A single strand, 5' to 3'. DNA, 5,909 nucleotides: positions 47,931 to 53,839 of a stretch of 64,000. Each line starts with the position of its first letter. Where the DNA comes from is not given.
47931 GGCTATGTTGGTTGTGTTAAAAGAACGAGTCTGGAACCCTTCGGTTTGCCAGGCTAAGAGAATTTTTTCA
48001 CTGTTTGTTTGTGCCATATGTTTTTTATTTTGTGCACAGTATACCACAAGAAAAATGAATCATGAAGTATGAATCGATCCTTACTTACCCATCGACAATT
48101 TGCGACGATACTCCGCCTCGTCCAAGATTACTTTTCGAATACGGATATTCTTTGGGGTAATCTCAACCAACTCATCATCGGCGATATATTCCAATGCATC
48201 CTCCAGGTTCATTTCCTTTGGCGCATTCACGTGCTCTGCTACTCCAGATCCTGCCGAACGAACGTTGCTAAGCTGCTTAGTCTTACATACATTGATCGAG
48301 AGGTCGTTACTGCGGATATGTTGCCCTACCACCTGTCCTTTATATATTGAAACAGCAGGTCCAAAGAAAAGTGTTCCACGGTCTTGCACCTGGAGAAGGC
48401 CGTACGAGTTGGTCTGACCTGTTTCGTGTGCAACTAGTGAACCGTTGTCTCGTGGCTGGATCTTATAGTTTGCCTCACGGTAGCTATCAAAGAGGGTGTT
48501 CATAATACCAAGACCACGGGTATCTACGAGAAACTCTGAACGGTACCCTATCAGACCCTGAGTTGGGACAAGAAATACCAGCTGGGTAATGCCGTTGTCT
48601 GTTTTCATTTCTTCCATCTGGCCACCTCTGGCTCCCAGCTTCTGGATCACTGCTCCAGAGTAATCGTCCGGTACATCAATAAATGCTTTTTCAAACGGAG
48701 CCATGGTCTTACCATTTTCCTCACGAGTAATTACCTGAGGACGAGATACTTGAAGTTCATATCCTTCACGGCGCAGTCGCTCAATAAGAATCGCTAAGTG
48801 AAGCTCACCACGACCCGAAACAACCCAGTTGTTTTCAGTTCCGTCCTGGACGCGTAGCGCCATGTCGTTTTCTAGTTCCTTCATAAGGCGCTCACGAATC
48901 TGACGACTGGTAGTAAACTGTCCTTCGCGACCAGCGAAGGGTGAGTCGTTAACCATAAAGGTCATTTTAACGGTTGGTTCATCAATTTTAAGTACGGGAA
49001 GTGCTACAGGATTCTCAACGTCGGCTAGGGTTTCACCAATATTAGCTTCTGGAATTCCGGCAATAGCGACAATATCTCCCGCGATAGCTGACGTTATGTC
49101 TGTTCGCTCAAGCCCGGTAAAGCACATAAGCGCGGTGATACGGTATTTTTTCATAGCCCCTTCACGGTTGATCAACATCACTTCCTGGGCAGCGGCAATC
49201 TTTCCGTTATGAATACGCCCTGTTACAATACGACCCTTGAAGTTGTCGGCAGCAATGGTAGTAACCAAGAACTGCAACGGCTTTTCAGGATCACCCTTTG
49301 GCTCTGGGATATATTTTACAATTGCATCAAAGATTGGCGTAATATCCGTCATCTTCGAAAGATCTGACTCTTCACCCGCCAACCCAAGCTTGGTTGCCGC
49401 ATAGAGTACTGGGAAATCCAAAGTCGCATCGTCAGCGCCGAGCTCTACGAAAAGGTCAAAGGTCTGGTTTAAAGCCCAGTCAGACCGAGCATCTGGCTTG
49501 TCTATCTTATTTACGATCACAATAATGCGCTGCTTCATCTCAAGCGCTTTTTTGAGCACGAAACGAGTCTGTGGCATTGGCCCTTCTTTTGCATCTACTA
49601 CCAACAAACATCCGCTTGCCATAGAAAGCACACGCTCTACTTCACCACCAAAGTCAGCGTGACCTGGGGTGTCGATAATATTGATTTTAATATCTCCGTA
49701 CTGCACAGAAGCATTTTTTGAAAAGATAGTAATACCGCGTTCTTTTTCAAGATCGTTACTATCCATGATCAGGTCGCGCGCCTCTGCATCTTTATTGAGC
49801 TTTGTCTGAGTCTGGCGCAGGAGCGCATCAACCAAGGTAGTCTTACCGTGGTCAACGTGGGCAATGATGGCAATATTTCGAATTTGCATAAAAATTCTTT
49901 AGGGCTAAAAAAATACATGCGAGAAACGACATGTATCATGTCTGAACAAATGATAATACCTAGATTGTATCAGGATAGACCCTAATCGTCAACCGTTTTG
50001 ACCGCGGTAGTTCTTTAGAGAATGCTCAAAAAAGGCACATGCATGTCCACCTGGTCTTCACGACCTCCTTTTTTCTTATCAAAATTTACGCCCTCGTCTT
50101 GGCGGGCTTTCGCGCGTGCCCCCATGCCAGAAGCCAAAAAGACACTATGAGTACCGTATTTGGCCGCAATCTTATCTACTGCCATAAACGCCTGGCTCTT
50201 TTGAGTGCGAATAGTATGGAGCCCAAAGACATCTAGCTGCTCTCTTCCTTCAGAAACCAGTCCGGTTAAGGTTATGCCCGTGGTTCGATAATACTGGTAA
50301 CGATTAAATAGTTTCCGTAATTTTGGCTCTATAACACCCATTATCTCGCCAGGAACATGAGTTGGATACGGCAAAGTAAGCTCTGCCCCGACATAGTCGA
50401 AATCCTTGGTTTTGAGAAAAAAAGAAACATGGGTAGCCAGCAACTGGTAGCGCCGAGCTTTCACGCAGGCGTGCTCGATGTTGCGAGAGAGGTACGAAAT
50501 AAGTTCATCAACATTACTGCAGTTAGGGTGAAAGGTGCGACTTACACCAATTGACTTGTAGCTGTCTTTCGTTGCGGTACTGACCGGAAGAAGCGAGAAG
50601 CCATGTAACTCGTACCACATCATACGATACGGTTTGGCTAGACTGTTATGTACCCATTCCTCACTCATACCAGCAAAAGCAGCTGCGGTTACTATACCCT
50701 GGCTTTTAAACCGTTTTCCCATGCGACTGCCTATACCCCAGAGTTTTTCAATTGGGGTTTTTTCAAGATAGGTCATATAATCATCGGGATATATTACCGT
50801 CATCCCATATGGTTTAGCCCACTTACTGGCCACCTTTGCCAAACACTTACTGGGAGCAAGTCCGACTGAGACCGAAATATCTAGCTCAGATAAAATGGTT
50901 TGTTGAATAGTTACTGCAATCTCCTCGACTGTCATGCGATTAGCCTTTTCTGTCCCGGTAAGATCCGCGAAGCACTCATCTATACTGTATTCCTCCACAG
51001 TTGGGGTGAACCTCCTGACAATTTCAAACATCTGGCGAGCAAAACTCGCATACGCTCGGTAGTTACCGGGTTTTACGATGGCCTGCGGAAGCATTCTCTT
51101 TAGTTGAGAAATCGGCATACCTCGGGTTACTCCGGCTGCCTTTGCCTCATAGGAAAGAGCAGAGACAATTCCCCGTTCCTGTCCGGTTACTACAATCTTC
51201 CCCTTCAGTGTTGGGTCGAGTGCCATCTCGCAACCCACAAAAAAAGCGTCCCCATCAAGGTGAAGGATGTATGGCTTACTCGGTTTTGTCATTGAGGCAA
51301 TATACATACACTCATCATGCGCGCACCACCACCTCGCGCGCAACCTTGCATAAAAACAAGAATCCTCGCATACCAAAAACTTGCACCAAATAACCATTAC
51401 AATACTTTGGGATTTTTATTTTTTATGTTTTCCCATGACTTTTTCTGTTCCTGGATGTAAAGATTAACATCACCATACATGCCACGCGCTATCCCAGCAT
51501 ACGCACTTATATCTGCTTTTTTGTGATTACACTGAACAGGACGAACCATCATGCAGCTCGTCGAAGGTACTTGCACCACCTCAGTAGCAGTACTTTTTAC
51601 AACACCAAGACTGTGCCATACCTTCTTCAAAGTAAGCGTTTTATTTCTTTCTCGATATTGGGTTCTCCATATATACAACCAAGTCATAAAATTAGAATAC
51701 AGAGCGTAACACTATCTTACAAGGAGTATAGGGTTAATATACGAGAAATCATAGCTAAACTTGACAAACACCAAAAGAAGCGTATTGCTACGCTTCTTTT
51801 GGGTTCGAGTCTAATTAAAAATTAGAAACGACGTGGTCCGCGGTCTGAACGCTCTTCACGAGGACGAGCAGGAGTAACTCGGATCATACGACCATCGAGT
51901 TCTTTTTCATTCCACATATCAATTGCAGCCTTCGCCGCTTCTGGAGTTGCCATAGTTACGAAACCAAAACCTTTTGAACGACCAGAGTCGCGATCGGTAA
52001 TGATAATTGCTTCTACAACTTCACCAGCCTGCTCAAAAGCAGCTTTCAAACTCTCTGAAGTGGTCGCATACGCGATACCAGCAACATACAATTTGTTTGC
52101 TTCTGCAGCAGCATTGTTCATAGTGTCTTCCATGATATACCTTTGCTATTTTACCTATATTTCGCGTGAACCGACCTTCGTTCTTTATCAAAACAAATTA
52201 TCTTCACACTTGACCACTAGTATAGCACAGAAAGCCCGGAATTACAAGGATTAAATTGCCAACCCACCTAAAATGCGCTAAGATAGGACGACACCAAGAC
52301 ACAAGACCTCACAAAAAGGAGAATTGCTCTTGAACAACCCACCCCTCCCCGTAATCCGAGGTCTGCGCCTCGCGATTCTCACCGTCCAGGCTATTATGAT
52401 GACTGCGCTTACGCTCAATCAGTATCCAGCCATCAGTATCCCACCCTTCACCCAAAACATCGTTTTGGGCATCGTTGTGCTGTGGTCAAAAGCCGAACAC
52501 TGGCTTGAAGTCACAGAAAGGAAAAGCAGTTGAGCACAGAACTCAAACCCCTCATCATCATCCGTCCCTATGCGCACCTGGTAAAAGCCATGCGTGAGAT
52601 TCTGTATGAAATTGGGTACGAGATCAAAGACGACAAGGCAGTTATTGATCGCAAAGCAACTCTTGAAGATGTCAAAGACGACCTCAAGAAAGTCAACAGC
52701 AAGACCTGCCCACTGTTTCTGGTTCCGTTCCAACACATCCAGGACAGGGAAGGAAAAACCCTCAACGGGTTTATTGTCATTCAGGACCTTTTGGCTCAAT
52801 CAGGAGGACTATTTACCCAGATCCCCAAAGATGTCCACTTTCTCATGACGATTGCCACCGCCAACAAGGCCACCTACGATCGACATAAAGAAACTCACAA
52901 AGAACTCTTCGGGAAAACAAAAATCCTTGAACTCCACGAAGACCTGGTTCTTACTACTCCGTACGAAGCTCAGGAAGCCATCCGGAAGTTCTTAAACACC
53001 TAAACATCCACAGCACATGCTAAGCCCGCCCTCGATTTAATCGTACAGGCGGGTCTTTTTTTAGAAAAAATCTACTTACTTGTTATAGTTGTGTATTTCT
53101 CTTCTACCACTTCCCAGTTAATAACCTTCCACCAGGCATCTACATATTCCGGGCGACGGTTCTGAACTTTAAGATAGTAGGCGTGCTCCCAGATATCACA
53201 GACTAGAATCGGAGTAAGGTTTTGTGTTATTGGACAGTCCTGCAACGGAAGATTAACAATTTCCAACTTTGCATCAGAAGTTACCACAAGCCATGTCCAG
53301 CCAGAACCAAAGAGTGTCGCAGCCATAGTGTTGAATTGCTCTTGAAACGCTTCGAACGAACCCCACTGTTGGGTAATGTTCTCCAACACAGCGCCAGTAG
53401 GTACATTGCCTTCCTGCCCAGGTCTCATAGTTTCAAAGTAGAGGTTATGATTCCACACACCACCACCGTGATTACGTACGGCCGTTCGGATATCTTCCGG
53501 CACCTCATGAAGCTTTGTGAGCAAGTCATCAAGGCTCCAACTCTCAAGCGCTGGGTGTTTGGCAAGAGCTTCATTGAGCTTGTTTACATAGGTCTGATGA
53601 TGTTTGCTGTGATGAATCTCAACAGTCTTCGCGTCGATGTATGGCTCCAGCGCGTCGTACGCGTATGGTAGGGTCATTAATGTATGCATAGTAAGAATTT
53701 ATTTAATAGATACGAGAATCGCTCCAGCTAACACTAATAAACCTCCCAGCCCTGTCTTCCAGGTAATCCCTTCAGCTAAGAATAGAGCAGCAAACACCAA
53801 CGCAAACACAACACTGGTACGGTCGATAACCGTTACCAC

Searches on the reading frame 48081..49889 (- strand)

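Call 65: search_protein_families(library=pfam, proteins=[window:48081-49889:-], max_evalue=0.0001)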
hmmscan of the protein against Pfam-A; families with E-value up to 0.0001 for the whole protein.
window:48081-49889:- (602 aa): 7 families
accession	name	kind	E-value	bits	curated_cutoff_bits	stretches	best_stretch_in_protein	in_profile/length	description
PF00009.33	GTP_EFTU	-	1.6e-52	178.3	26.5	1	2-195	2-187/188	Elongation factor Tu GTP binding domain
PF21018.2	BipA_C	-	3.9e-42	142.9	23.8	1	482-590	1-109/110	TypA/BipA C-terminal domain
PF00679.30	EFG_C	-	1.5e-18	67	27.9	1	398-478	5-86/89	Elongation factor G C-terminus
PF03144.31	GTP_EFTU_D2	-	3.3e-11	43.9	30.3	1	219-289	1-73/73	Elongation factor Tu domain 2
PF22042.2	EF-G_D2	-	3.3e-10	40.4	27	1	206-290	3-83/84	Elongation factor G domain 2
PF01926.29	MMR_HSR1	-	1.3e-07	32.1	21.9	1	6-128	2-113/113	50S ribosome-binding GTPase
PF14492.12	EFG_III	-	1.1e-06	29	27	1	329-379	19-71/75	Elongation Factor G, domain III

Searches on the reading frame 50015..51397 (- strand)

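Call 65: search_protein_families(library=pfam, proteins=[window:50015-51397:-], max_evalue=0.0001)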
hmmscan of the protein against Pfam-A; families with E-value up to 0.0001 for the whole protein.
window:50015-51397:- (460 aa): 3 families
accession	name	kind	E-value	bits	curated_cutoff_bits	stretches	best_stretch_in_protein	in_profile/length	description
PF00817.25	IMS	-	1.1e-43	149.1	23.2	1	47-192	1-148/148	impB/mucB/samB family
PF11799.13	IMS_C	-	9e-19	68.4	20.7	1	281-389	2-108/109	impB/mucB/samB family C-terminal domain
PF11798.14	IMS_HHH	-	4e-07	30.3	24.4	1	204-234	1-31/32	IMS family HHH motif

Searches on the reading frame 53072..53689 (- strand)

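Call 65: search_protein_families(library=pfam, proteins=[window:53072-53689:-], max_evalue=0.0001)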
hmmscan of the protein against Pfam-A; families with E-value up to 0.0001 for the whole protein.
window:53072-53689:- (205 aa): 2 families
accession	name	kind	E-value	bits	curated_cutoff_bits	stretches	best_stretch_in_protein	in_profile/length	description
PF02777.23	Sod_Fe_C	-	6.8e-41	138.9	20.9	1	97-197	1-101/102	Iron/manganese superoxide dismutases, C-terminal domain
PF00081.27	Sod_Fe_N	-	1.8e-28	99.3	27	1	2-88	2-81/82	Iron/manganese superoxide dismutases, alpha-hairpin domain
